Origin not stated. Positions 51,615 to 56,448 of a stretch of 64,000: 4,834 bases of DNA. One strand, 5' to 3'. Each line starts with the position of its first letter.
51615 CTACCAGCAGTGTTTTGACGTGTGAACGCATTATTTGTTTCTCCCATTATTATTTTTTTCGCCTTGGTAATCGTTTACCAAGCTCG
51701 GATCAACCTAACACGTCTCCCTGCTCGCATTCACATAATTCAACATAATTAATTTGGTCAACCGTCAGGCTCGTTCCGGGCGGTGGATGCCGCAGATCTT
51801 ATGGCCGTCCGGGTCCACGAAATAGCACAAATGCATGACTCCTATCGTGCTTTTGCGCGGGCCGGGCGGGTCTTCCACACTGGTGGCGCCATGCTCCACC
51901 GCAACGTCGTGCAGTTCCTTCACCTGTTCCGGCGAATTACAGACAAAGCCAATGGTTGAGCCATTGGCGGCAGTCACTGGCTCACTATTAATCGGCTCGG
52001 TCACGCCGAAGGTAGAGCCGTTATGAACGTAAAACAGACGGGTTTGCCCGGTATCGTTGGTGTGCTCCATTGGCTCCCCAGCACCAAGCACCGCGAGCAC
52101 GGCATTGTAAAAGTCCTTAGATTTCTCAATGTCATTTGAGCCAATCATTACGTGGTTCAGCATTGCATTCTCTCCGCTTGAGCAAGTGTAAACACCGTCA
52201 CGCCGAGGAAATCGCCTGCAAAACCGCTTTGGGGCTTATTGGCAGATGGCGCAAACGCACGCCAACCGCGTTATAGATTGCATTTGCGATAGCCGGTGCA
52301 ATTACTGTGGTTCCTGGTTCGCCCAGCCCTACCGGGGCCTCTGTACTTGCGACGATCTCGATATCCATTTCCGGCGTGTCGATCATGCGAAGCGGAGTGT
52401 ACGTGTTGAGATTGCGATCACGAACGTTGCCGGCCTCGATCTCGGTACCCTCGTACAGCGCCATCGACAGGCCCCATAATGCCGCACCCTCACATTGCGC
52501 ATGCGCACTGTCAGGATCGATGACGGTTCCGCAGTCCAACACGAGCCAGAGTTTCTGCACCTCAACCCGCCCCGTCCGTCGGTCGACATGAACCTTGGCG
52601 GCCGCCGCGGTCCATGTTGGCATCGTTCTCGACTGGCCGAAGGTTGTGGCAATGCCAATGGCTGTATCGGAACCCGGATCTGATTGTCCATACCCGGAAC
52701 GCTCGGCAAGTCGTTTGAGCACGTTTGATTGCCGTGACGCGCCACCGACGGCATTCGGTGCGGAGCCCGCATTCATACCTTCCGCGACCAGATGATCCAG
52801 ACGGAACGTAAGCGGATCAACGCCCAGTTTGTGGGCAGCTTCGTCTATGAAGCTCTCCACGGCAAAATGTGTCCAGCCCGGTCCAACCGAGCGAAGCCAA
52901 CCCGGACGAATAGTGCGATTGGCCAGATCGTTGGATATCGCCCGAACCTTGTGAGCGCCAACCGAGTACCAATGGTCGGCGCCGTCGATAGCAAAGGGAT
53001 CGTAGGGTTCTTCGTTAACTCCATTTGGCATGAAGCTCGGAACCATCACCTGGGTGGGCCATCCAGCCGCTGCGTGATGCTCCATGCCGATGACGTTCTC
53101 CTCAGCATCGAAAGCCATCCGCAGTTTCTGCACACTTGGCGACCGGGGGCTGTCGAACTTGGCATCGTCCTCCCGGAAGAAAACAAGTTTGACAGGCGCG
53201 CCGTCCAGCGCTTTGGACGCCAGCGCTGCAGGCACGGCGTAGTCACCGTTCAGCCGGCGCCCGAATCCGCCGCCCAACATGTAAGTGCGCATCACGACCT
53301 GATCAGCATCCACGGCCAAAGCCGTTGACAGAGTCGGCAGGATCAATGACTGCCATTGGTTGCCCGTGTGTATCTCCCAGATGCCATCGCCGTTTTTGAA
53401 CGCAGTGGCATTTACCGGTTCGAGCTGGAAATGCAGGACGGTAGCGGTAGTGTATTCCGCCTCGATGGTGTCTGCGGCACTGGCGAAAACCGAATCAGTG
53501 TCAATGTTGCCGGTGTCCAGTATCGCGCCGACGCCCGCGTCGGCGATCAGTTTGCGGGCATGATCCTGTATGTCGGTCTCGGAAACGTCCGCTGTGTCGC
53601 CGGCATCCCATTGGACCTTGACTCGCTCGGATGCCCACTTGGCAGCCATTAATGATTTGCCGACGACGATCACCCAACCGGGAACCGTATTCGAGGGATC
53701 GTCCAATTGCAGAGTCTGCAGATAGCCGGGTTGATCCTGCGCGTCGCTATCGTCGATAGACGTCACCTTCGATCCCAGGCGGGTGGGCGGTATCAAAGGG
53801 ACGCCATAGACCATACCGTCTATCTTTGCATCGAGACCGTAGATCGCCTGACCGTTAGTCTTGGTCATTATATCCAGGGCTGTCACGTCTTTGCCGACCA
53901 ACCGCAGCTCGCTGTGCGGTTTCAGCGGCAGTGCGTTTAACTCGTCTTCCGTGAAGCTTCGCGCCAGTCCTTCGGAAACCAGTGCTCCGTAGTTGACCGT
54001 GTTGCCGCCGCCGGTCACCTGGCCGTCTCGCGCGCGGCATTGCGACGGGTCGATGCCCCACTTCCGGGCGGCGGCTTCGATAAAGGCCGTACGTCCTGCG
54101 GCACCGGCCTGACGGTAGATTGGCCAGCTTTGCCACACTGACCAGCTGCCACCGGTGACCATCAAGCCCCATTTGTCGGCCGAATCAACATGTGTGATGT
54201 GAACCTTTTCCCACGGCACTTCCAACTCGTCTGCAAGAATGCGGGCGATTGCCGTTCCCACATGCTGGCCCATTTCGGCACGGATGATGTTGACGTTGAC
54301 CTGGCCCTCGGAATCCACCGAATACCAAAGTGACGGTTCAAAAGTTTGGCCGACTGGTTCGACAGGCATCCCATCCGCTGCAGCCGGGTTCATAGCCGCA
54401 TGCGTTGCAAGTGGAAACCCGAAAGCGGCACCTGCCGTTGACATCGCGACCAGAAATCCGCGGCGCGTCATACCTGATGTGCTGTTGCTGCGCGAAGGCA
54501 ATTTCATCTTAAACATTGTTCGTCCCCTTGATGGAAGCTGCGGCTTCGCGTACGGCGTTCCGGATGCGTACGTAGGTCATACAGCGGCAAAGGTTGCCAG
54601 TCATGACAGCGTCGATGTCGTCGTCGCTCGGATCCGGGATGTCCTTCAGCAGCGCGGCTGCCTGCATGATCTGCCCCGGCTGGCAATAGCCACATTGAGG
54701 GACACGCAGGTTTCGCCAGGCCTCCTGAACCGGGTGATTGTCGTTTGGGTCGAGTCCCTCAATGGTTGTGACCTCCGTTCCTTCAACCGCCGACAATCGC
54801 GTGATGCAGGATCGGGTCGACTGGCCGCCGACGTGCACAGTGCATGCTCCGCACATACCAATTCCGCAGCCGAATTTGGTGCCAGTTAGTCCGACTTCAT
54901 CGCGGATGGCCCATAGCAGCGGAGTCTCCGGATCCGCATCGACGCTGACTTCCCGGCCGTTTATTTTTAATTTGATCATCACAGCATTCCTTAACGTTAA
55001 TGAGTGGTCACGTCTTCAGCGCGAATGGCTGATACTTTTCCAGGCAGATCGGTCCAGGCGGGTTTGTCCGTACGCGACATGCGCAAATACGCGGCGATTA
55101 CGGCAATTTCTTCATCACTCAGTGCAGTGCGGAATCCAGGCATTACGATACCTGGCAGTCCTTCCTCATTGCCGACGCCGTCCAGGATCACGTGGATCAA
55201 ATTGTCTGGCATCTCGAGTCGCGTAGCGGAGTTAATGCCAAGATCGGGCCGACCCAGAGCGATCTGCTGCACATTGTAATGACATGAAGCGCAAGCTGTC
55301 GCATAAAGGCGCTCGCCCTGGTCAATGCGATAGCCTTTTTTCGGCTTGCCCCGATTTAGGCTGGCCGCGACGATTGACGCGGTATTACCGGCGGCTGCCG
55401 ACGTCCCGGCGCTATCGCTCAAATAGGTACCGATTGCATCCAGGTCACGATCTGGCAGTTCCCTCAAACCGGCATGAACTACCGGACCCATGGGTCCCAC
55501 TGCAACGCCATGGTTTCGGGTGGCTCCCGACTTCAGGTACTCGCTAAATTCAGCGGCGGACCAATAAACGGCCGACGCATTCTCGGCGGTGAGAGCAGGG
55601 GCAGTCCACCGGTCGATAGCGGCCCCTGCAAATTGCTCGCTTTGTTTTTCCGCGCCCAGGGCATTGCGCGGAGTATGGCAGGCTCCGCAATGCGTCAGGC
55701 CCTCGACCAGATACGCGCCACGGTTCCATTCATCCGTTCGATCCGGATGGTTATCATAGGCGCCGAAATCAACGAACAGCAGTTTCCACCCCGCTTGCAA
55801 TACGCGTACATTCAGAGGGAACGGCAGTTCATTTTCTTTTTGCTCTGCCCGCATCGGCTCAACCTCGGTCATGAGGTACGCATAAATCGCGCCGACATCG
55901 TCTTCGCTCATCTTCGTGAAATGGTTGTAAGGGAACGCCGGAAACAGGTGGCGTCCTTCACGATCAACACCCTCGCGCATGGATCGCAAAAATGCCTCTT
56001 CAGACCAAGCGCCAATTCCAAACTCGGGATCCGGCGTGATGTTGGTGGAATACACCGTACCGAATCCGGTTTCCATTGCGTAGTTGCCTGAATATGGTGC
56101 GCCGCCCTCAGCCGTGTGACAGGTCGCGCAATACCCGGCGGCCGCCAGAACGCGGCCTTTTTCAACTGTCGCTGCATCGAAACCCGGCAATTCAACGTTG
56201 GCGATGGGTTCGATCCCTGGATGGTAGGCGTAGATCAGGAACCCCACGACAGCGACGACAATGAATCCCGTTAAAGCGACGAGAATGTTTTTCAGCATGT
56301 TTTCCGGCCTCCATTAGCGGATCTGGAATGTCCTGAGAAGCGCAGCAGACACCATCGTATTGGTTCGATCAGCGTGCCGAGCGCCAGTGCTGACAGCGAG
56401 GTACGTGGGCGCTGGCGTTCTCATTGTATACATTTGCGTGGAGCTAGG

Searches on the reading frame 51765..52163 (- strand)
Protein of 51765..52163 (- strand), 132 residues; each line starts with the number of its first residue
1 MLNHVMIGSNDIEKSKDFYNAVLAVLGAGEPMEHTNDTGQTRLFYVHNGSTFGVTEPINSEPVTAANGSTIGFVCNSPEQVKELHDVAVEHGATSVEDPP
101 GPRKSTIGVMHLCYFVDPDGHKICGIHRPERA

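Call 52: search_protein_families(library=pfam, proteins=[window:51765-52163:-], max_evalue=0.01)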
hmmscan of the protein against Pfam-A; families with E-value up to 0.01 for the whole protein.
window:51765-52163:- (132 aa): 4 families
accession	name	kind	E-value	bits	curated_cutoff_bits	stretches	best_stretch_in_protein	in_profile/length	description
PF00903.31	Glyoxalase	-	1.4e-11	45.3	20.6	1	2-124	2-120/121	Glyoxalase/Bleomycin resistance protein/Dioxygenase superfamily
PF13669.12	Glyoxalase_4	-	0.00038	21.2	27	1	3-99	1-97/109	Glyoxalase/Bleomycin resistance protein/Dioxygenase superfamily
PF18029.7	Glyoxalase_6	-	0.00071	20.6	23.6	1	5-124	2-104/106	Glyoxalase-like domain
PF22677.2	Ble-like_N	-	0.0072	16.5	24.5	0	4-23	4-23/41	Bleomycin resistance protein-like N-terminal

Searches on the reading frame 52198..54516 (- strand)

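Call 29: search_protein_families(library=pfam, proteins=[window:52198-54516:-], max_evalue=0.001)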
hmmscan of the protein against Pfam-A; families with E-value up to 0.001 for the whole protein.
window:52198-54516:- (772 aa): 2 families
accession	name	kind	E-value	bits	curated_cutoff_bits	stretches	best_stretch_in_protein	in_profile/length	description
PF20256.3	MoCoBD_2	-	4.2e-35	122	27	2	626-715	193-283/283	Molybdopterin cofactor-binding domain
PF02738.23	MoCoBD_1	-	3e-30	105.6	27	1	339-573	17-241/244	Molybdopterin cofactor-binding domain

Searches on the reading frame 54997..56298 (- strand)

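Call 29: search_protein_families(library=pfam, proteins=[window:54997-56298:-], max_evalue=0.001)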
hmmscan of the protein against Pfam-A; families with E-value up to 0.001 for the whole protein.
window:54997-56298:- (433 aa): 4 families
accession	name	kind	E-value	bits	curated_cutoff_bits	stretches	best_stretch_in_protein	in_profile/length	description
PF13442.11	Cytochrome_CBB3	-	2.3e-22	79.5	27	2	325-405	3-68/68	Cytochrome C oxidase, cbb3-type, subunit III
PF00034.26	Cytochrom_C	-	8.8e-22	78.7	21.3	2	326-406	2-87/90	Cytochrome c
PF14522.11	Cytochrome_C7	-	8.8e-05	22.7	24.8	0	202-217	42-57/67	Cytochrome c7 and related cytochrome c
PF22113.1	Mtrc-MtrF_II-IV_dom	-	0.00041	20.4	30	0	200-224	27-53/176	Outer membrane cytochrome MtrC/MtrF-like, domains II/IV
